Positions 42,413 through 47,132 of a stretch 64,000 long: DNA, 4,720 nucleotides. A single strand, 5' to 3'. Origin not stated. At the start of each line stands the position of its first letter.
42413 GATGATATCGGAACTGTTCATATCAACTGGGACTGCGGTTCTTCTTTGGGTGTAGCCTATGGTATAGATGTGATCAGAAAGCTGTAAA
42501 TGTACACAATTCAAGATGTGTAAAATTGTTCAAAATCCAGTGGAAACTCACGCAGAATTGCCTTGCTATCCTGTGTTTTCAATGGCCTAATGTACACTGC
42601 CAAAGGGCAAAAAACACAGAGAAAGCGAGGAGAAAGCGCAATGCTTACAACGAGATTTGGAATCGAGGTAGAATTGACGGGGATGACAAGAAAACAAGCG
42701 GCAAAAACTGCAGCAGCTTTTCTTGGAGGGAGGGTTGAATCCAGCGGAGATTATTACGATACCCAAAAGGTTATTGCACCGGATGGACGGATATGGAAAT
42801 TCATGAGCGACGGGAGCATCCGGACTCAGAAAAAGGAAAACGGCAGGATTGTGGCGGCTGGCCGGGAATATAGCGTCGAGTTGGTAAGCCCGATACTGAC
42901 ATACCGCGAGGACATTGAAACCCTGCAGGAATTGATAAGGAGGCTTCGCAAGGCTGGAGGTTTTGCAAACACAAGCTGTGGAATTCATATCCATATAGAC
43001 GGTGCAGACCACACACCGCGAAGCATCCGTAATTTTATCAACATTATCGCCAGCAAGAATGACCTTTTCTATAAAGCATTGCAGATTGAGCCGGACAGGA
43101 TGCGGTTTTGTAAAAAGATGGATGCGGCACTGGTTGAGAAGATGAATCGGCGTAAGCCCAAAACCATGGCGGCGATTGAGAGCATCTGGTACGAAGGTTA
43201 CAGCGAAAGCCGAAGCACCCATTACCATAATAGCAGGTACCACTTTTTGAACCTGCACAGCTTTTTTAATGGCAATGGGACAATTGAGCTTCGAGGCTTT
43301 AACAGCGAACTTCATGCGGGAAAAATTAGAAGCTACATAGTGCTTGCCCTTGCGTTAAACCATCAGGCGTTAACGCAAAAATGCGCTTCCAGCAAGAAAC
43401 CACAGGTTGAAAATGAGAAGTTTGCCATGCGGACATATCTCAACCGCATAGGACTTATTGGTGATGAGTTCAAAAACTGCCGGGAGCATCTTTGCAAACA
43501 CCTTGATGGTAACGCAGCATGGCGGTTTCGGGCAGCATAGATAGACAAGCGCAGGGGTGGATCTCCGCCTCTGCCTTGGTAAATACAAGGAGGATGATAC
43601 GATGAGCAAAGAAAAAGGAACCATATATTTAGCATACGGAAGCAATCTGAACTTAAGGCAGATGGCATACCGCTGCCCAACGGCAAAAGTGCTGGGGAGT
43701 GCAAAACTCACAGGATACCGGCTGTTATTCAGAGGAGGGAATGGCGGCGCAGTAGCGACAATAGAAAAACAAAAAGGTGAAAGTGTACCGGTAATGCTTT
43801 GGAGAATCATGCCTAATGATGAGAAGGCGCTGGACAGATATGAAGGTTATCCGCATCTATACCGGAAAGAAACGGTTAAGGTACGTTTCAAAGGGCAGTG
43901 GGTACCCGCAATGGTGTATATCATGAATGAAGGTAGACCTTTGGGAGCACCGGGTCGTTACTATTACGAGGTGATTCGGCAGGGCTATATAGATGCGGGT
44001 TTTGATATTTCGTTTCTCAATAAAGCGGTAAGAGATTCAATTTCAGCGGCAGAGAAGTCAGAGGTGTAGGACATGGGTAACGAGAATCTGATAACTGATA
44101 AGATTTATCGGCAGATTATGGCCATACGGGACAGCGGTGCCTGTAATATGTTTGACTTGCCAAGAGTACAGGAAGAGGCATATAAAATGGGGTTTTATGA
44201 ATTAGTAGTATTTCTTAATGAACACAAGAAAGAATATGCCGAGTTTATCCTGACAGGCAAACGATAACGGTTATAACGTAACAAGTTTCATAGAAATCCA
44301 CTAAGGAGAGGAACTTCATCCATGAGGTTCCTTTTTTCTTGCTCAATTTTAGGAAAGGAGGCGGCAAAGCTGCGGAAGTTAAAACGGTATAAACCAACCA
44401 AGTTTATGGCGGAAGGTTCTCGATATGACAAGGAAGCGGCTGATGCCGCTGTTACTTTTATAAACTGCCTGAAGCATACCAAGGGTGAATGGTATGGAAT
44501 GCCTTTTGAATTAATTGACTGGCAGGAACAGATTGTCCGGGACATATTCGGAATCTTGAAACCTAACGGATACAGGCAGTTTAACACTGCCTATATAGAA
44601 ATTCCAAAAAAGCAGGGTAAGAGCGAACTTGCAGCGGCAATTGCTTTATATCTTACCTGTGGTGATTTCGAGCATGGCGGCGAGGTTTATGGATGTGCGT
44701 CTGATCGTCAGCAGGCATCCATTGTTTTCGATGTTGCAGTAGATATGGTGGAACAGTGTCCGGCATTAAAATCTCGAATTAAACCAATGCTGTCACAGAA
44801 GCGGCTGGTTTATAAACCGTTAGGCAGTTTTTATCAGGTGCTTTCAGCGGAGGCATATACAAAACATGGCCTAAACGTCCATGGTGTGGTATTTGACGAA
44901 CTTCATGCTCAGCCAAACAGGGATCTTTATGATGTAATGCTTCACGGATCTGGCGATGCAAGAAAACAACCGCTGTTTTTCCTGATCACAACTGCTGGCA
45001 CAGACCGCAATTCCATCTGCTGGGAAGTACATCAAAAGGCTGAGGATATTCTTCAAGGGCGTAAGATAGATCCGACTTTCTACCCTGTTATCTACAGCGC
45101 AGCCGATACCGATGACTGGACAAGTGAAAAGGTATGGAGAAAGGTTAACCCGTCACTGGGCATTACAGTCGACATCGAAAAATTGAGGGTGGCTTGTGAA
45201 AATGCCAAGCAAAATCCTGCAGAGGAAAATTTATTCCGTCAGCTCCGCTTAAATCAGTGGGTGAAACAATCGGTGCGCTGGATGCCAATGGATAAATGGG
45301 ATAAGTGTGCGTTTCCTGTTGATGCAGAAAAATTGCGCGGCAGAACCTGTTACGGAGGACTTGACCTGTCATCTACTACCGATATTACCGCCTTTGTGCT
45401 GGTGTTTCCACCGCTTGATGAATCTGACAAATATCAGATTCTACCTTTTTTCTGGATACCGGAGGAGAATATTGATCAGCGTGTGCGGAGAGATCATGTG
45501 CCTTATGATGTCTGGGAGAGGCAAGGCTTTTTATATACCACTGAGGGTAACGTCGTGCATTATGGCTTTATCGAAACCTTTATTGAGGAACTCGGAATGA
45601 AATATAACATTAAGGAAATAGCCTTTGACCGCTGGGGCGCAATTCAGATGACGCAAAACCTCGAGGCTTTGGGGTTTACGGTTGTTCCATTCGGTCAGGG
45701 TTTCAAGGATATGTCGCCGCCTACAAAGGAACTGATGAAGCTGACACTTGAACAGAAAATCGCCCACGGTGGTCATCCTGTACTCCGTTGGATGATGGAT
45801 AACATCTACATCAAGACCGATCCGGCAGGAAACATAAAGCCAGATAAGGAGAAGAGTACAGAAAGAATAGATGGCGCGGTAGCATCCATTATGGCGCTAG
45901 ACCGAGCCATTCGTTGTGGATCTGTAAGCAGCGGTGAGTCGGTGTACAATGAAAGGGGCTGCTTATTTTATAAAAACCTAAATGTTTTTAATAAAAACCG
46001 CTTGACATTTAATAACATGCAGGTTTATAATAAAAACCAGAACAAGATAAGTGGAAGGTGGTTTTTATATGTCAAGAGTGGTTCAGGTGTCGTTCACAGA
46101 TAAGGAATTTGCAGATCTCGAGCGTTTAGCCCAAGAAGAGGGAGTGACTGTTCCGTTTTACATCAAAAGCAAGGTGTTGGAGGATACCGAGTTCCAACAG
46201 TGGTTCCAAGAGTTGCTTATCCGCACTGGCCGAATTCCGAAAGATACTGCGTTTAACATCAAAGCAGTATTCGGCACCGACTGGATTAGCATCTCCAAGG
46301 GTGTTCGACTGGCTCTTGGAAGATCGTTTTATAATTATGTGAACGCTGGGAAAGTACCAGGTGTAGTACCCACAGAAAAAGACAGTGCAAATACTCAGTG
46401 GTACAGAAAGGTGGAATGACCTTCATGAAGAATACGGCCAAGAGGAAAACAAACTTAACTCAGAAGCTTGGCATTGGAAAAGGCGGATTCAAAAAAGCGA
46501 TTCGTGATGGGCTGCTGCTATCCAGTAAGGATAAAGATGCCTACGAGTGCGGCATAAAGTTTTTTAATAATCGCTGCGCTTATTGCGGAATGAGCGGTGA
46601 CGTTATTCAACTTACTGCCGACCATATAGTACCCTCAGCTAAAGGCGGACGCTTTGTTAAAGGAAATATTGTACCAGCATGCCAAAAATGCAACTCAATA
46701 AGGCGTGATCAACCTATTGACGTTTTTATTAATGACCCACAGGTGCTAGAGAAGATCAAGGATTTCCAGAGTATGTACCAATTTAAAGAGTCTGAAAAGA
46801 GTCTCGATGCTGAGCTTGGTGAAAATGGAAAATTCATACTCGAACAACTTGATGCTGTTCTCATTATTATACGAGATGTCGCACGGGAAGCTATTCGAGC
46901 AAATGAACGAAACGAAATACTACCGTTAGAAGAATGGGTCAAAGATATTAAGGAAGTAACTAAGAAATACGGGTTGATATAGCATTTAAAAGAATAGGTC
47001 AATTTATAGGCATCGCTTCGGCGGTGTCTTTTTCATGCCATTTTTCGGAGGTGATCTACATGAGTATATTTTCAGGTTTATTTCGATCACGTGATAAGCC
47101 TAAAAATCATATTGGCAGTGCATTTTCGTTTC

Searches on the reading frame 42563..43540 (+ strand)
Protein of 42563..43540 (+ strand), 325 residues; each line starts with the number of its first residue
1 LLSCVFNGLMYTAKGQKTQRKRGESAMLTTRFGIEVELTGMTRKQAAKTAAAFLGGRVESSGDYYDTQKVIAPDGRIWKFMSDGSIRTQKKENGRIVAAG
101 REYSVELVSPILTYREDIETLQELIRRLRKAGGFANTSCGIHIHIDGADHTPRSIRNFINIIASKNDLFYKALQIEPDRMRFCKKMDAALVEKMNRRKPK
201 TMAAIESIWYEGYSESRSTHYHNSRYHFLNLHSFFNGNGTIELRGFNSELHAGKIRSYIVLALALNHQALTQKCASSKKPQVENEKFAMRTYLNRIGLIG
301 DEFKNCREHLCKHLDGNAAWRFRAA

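Call 7: search_protein_families(library=pfam, proteins=[window:42563-43540:+], max_evalue=0.001)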
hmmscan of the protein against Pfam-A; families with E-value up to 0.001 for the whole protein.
window:42563-43540:+ (325 aa): 1 family
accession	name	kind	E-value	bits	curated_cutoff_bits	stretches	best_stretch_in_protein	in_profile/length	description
PF12224.13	Amidoligase_2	-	2.2e-78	264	22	1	30-265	3-244/245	Putative amidoligase enzyme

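Call 8: search_protein_families(library=padloc, proteins=[window:42563-43540:+], max_evalue=0.001)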
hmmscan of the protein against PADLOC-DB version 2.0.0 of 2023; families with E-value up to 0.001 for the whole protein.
window:42563-43540:+ (325 aa): 0 families

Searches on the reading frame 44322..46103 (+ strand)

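Call 8: search_protein_families(library=padloc, proteins=[window:44322-46103:+], max_evalue=0.001)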
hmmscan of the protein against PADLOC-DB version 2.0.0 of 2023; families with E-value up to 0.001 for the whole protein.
window:44322-46103:+ (593 aa): 0 families

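Call 43: search_protein_families(library=pfam, proteins=[window:44322-46103:+], max_evalue=0.001)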
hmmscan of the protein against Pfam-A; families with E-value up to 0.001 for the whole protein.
window:44322-46103:+ (593 aa): 2 families
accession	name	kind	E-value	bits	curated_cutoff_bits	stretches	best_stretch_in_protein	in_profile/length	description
PF20441.4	TerL_nuclease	-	3.2e-46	158.2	24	1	252-529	6-282/286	Terminase large subunit, endonuclease domain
PF03354.21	TerL_ATPase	-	2e-19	70.4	23.7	1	66-240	1-176/178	Terminase large subunit, ATPase domain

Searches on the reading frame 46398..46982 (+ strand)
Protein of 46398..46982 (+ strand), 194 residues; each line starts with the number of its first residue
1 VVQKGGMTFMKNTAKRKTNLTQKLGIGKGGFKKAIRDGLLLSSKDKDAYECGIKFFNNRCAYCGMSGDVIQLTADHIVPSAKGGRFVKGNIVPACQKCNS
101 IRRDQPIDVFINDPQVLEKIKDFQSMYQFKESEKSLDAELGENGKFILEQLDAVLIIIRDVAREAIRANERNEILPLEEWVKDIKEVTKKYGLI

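Call 59: search_protein_families(library=phrogs, proteins=[window:46398-46982:+], max_evalue=0.001)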
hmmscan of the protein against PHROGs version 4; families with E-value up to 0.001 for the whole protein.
window:46398-46982:+ (194 aa): 22 families
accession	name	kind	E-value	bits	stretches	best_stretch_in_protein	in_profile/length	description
phrog_2214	-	DNA, RNA and nucleotide metabolism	6.2e-15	56.2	1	53-180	189-314/429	HNH endonuclease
phrog_2118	-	DNA, RNA and nucleotide metabolism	7.2e-15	56.3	1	56-150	175-269/301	HNH endonuclease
phrog_1035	-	DNA, RNA and nucleotide metabolism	1.1e-13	52.7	1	31-117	133-222/271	endonuclease VII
phrog_8660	-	DNA, RNA and nucleotide metabolism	2.3e-11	45.1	1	57-105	124-179/196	HNH endonuclease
phrog_5718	-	DNA, RNA and nucleotide metabolism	2.5e-11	44.2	1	43-127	114-198/394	HNH endonuclease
phrog_14314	-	DNA, RNA and nucleotide metabolism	5.5e-11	44.2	1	57-109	16-68/252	HNH endonuclease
phrog_338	-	DNA, RNA and nucleotide metabolism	3.6e-10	40.7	1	57-114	207-267/340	HNH endonuclease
phrog_16726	-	DNA, RNA and nucleotide metabolism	7.2e-10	40.1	1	57-105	93-143/308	HNH endonuclease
phrog_589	-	DNA, RNA and nucleotide metabolism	5.7e-09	37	1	57-100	91-136/179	HNH endonuclease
phrog_144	-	DNA, RNA and nucleotide metabolism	6e-08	33.5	1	57-112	84-142/175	HNH endonuclease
phrog_6050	-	DNA, RNA and nucleotide metabolism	6e-08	32.9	1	57-107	311-362/402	HNH endonuclease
phrog_22048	-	DNA, RNA and nucleotide metabolism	6.5e-08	33.4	1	60-105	3-47/61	HNH endonuclease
phrog_1271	-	DNA, RNA and nucleotide metabolism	6.5e-08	33.3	1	49-112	262-325/361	HNH endonuclease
phrog_960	-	DNA, RNA and nucleotide metabolism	2.1e-07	30.3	1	58-111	228-282/991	HNH endonuclease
phrog_16986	-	unknown function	5.1e-07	30.5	1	56-119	19-78/248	-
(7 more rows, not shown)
